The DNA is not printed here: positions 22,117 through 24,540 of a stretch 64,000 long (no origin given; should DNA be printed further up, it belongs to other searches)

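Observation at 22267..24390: Single polypeptide with two different GT2 domains (DPM1-like plus QxxRW processive synthase)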

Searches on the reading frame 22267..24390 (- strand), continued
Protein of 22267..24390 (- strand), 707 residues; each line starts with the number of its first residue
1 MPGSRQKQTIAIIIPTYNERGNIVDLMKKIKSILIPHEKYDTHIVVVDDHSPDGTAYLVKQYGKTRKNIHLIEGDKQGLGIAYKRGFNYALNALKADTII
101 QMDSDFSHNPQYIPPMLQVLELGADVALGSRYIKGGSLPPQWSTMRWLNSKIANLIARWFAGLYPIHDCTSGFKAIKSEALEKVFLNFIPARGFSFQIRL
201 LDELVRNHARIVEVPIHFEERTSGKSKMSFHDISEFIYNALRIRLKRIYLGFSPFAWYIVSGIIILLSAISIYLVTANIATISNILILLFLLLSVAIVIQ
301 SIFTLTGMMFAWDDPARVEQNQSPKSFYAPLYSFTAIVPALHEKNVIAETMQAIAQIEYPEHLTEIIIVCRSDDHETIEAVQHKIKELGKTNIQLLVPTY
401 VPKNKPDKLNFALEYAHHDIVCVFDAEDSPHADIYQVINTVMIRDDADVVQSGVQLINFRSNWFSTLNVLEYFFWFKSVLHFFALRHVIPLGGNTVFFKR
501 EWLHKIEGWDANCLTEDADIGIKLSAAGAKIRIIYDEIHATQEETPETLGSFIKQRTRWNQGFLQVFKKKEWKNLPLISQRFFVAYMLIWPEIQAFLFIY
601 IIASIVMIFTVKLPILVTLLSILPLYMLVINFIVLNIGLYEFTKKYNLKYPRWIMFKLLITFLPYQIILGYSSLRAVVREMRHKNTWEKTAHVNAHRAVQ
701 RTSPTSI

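Call 12: search_solved_structures(query=window:22267-24390:-, max_evalue=0.001, show_alignments=4)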
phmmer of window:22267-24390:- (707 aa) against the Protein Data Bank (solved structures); distinct sequences matched with E-value up to 0.001: 20.
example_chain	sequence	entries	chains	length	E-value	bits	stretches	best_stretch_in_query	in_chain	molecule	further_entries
5mlz_A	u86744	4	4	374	2.7e-31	111.9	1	6-244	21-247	Dolichol monophosphate mannose synthase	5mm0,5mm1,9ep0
5ej1_A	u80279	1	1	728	1.5e-10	43.3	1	287-636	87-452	Putative cellulose synthase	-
4hg6_A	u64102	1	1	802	1.9e-10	43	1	287-636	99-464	Cellulose Synthase Subunit A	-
4p00_A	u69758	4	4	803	1.9e-10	43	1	287-636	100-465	Cellulose Synthase A subunit | Cellulose Synthase subunit A | Putative cellulose synthase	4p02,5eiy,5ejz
9hwj_A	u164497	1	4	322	5.8e-10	41.4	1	9-243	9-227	Undecaprenyl-phosphate 4-deoxy-4-formamido-L-arabinose transferase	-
9bhc_C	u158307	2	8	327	4.9e-09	38.4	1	9-243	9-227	Undecaprenyl-phosphate 4-deoxy-4-formamido-L-arabinose transferase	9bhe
8vxh_A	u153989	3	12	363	6.8e-09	37.9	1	9-243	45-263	Undecaprenyl-phosphate 4-deoxy-4-formamido-L-arabinose transferase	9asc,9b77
2z87_A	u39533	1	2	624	2.1e-06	29.6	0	10-129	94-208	Chondroitin synthase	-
2z86_A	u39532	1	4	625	2.2e-06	29.6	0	10-129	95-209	Chondroitin synthase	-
5ekp_C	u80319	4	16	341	9.8e-06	27.4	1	10-137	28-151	Uncharacterized glycosyltransferase sll0501 | Glycosyltransferase sll0501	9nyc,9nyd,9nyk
5eke_A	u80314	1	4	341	9.8e-06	27.4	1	10-137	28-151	Uncharacterized glycosyltransferase sll0501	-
9nye_A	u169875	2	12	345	1e-05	27.4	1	10-137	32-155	Glycosyltransferase sll0501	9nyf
6yv7_A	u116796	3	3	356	6e-05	24.8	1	321-529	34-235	Glycosyl transferase, family 2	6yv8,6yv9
6yv7_B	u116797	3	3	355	7.2e-05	24.6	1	322-529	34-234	Glycosyl transferase, family 2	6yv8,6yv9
9fmv_A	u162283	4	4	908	9.6e-05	24.2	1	334-624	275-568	Cellulose synthase catalytic subunit [UDP-forming]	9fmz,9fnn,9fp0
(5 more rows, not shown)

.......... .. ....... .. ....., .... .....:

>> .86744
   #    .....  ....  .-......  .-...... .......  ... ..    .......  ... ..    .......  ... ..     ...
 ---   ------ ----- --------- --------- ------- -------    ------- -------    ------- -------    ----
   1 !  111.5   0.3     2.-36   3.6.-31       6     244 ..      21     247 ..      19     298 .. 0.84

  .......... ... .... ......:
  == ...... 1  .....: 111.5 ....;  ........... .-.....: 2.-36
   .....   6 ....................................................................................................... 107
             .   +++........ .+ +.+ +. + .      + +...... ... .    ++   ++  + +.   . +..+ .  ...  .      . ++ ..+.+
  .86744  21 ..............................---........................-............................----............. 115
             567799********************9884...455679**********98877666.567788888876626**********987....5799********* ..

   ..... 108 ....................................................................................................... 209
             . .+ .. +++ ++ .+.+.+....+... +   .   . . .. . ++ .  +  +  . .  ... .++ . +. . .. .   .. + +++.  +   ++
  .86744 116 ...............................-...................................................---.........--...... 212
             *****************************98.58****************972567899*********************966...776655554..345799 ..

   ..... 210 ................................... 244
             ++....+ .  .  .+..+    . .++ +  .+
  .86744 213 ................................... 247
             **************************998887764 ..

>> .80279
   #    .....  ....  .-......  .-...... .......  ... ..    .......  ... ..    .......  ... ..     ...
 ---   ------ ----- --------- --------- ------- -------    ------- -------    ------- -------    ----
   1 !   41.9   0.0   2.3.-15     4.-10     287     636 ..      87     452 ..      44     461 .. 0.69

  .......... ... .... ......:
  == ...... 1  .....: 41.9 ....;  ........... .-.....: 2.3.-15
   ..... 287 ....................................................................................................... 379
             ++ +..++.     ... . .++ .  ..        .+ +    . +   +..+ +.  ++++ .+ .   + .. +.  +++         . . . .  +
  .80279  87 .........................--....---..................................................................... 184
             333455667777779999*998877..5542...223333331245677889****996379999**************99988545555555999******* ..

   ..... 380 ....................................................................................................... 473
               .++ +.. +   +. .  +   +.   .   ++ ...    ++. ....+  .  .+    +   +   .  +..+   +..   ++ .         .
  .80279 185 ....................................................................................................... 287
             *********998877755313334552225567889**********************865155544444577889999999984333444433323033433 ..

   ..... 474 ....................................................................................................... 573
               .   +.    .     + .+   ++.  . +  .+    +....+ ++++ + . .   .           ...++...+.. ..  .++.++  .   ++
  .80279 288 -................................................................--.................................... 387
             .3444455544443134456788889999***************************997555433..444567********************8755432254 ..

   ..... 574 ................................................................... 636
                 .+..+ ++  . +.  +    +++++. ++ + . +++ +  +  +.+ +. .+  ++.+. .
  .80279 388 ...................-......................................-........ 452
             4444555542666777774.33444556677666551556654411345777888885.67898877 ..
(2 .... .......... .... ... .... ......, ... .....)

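Call 13: find_encoding_contigs(protein=P0046, flank=8000, max_places=2)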
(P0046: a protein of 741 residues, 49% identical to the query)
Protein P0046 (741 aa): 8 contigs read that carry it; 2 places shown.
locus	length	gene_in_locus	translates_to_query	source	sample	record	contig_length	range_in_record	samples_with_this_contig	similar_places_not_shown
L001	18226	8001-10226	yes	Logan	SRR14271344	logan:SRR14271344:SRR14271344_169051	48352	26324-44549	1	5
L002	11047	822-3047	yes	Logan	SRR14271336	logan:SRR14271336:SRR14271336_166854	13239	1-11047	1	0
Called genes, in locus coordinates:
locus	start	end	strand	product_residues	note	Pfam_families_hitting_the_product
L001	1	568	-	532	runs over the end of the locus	-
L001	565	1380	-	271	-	PF01522:Polysacc_deac_1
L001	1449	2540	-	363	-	PF04230:PS_pyruv_trans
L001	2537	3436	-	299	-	PF00535:Glycos_transf_2, PF10111:Glyco_tranf_2_2 (faint), PF13641:Glyco_tranf_2_3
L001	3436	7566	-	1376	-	PF00535:Glycos_transf_2, PF00535:Glycos_transf_2, PF13641:Glyco_tranf_2_3, PF13632:Glyco_trans_2_3, PF13439:Glyco_transf_4, PF20706:GT4-conflict, PF00534:Glycos_transf_1, PF13692:Glyco_trans_1_4, +3 more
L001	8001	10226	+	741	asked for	PF00535:Glycos_transf_2, PF10111:Glyco_tranf_2_2 (faint), PF13506:Glyco_transf_21, PF00535:Glycos_transf_2 (weak), PF13641:Glyco_tranf_2_3, PF13632:Glyco_trans_2_3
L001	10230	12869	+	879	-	PF02366:PMT, PF13231:PMT_2, PF01270:Glyco_hydro_8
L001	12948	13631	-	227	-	-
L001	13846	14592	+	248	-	PF00483:NTP_transferase, PF01128:IspD, PF12804:NTP_transf_3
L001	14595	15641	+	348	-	-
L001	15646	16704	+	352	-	-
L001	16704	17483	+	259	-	PF00756:Esterase (faint), PF02129:Peptidase_S15, PF02230:Abhydrolase_2 (faint), PF00561:Abhydrolase_1, PF12146:Hydrolase_4, PF12697:Abhydrolase_6 (weak), PF20408:Abhydrolase_11 (weak), PF00326:Peptidase_S9 (weak)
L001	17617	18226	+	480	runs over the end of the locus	-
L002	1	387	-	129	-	?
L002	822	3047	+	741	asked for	PF00535:Glycos_transf_2, PF10111:Glyco_tranf_2_2 (faint), PF13506:Glyco_transf_21, PF00535:Glycos_transf_2 (weak), PF13641:Glyco_tranf_2_3, PF13632:Glyco_trans_2_3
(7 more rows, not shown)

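Call 14: find_encoding_contigs(protein=P0096, flank=8000, max_places=2)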
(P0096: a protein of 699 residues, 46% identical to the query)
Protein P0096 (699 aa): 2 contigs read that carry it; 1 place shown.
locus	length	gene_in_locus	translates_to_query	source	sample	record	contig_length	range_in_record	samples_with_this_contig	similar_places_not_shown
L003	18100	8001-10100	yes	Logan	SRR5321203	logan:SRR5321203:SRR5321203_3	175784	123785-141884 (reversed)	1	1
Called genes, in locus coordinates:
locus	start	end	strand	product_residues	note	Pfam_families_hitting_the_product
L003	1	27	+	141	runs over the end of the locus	PF00903:Glyoxalase, PF06983:3-dmu-9_3-mt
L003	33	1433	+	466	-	PF01554:MatE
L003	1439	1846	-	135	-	PF03713:DUF305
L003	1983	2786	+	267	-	-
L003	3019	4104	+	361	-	PF07690:MFS_1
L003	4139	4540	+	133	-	-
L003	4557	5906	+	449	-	PF00753:Lactamase_B, PF16661:Lactamase_B_6 (weak), PF12706:Lactamase_B_2 (faint), PF10996:Beta-Casp, PF07521:RMMBL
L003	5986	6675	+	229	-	-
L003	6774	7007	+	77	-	PF02773:S-AdoMet_synt_C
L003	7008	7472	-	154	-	-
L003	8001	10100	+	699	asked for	PF00535:Glycos_transf_2, PF10111:Glyco_tranf_2_2, PF13641:Glyco_tranf_2_3, PF13632:Glyco_trans_2_3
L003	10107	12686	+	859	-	PF02366:PMT, PF13231:PMT_2, PF01270:Glyco_hydro_8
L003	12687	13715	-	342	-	PF02129:Peptidase_S15, PF00561:Abhydrolase_1, PF12146:Hydrolase_4, PF12697:Abhydrolase_6, PF00326:Peptidase_S9, PF08840:BAAT_C (weak)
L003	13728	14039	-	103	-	PF01638:HxlR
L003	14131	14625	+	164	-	PF13473:Cupredoxin_1, PF00127:Copper-bind (weak)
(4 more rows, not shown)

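Call 15: find_encoding_contigs(protein=P0119, flank=8000, max_places=2)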
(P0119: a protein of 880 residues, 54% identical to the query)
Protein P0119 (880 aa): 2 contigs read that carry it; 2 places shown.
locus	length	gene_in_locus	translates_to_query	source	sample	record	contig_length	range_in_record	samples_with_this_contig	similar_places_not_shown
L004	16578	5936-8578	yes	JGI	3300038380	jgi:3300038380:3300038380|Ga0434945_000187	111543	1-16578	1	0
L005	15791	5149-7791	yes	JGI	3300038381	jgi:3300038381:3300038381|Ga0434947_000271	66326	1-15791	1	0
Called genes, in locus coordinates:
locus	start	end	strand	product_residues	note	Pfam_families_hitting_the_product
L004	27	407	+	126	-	-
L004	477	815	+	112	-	-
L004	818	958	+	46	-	-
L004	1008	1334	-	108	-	-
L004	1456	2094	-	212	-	-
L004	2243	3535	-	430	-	PF08421:Methyltransf_13, PF13489:Methyltransf_23, PF08241:Methyltransf_11 (weak), PF08484:Methyltransf_14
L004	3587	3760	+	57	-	-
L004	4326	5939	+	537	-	-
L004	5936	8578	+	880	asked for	PF00535:Glycos_transf_2, PF04138:GtrA_DPMS_TM, PF13506:Glyco_transf_21, PF13641:Glyco_tranf_2_3, PF00535:Glycos_transf_2 (weak), PF13632:Glyco_trans_2_3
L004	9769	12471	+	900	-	PF02366:PMT, PF13231:PMT_2, PF01270:Glyco_hydro_8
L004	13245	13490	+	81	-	-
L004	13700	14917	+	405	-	-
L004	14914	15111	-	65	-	-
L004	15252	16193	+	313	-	-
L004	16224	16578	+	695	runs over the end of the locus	PF00092:VWA, PF13519:VWA_2, PF17210:SdrD_B, PF13948:DUF4215 (faint), PF00932:LTD (weak)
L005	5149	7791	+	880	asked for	PF00535:Glycos_transf_2, PF04138:GtrA_DPMS_TM, PF13506:Glyco_transf_21, PF13641:Glyco_tranf_2_3, PF00535:Glycos_transf_2 (weak), PF13632:Glyco_trans_2_3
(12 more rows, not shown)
